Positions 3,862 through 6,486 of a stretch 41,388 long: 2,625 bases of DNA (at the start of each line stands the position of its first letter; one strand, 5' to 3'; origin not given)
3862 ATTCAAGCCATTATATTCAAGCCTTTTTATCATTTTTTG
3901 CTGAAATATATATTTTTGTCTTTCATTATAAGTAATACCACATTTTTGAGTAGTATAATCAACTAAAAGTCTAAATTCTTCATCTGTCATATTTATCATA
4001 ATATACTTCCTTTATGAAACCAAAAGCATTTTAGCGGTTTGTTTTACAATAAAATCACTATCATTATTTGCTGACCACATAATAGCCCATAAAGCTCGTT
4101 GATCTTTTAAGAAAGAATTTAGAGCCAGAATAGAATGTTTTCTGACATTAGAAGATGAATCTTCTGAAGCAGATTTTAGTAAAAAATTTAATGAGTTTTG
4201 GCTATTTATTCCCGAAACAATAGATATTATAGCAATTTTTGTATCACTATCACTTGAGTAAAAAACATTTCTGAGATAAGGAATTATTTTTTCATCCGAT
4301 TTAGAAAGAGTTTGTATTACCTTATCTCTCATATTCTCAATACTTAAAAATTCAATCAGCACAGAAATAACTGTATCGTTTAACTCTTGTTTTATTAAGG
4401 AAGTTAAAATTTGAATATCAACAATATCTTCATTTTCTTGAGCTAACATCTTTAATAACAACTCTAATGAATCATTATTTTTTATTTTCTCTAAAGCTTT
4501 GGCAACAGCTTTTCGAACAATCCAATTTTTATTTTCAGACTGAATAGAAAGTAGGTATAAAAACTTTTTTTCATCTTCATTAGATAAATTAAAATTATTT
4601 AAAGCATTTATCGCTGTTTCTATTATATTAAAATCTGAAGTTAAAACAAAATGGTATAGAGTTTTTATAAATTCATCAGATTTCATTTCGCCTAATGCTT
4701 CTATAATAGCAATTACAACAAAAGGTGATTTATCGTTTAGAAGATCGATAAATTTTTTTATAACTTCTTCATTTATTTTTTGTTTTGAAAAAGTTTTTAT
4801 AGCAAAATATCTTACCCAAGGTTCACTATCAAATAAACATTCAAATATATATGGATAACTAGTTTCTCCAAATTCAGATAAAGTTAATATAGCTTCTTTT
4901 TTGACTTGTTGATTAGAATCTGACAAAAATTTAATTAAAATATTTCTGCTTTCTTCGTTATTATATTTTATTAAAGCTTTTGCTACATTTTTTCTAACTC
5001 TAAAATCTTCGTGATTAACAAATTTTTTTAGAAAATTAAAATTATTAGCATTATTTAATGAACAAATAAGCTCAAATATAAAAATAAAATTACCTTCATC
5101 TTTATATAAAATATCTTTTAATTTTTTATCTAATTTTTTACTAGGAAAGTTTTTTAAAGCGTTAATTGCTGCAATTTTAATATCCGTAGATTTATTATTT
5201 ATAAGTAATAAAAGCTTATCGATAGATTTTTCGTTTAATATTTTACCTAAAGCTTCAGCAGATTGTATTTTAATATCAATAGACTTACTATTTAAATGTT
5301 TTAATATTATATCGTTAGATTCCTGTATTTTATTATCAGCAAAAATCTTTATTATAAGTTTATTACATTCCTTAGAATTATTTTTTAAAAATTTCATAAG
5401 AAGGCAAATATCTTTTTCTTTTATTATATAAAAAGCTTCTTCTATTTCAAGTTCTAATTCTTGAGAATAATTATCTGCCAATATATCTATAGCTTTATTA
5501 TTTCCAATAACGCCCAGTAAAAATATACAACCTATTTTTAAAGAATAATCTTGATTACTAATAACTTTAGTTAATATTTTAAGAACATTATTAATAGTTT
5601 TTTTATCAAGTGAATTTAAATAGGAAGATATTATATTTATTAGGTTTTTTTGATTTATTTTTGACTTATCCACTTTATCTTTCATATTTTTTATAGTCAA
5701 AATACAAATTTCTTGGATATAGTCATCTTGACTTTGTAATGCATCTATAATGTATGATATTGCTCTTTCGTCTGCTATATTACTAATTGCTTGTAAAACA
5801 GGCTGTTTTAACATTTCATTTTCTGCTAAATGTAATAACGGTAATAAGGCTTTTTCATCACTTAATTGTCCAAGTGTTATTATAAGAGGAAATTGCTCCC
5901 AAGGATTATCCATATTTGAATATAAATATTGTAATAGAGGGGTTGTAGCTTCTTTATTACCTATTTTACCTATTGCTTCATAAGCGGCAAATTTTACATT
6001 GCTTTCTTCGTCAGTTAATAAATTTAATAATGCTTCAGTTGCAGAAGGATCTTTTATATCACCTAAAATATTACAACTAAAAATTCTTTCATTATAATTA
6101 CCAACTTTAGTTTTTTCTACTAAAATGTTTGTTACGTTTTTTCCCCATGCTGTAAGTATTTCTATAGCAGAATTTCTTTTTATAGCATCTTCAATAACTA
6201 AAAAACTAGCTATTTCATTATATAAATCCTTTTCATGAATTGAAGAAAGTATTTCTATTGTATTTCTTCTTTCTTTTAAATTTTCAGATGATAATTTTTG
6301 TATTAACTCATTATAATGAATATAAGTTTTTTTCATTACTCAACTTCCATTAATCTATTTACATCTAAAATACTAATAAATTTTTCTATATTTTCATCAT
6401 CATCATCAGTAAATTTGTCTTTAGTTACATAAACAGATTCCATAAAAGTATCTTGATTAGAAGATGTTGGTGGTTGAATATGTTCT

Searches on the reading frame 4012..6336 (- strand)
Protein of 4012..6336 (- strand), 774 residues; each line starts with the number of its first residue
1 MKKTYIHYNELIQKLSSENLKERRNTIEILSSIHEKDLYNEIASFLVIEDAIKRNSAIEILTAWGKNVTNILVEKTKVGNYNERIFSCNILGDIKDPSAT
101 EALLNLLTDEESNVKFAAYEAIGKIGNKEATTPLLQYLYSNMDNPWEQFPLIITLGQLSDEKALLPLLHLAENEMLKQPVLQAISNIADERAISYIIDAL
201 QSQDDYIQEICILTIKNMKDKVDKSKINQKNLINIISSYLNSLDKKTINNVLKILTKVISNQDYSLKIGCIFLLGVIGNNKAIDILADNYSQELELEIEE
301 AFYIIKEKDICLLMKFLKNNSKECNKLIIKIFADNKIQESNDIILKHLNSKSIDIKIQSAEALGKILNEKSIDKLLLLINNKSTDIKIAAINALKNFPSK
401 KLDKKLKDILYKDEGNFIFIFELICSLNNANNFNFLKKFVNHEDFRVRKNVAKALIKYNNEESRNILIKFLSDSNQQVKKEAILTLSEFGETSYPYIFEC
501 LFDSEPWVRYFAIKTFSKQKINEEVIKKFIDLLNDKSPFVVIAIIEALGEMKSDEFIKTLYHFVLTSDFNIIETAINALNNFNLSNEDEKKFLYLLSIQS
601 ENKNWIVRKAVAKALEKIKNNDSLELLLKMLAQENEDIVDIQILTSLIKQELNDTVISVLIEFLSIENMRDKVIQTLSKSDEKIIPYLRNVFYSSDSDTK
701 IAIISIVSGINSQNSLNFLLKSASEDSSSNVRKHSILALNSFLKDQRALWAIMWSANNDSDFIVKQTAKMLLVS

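Call 53: search_protein_families(library=pfam, proteins=[window:4012-6336:-])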
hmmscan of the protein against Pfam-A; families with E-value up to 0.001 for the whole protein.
window:4012-6336:- (774 aa): 5 families
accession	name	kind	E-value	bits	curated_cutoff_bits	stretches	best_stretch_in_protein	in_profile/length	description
PF13646.12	HEAT_2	-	7.8e-77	254.1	27.7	6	79-140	12-73/88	HEAT repeats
PF02985.28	HEAT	-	1.3e-32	109.2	23.5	0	102-126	4-28/31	HEAT repeat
PF03130.22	HEAT_PBS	-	1.6e-19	68.6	20.9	0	607-632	1-26/27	PBS lyase HEAT-like repeat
PF00514.29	Arm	-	6e-13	48.8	20.6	0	163-189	16-41/41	Armadillo/beta-catenin-like repeat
PF13513.12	HEAT_EZ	-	4.4e-10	40.3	27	0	467-488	33-54/55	HEAT-like repeat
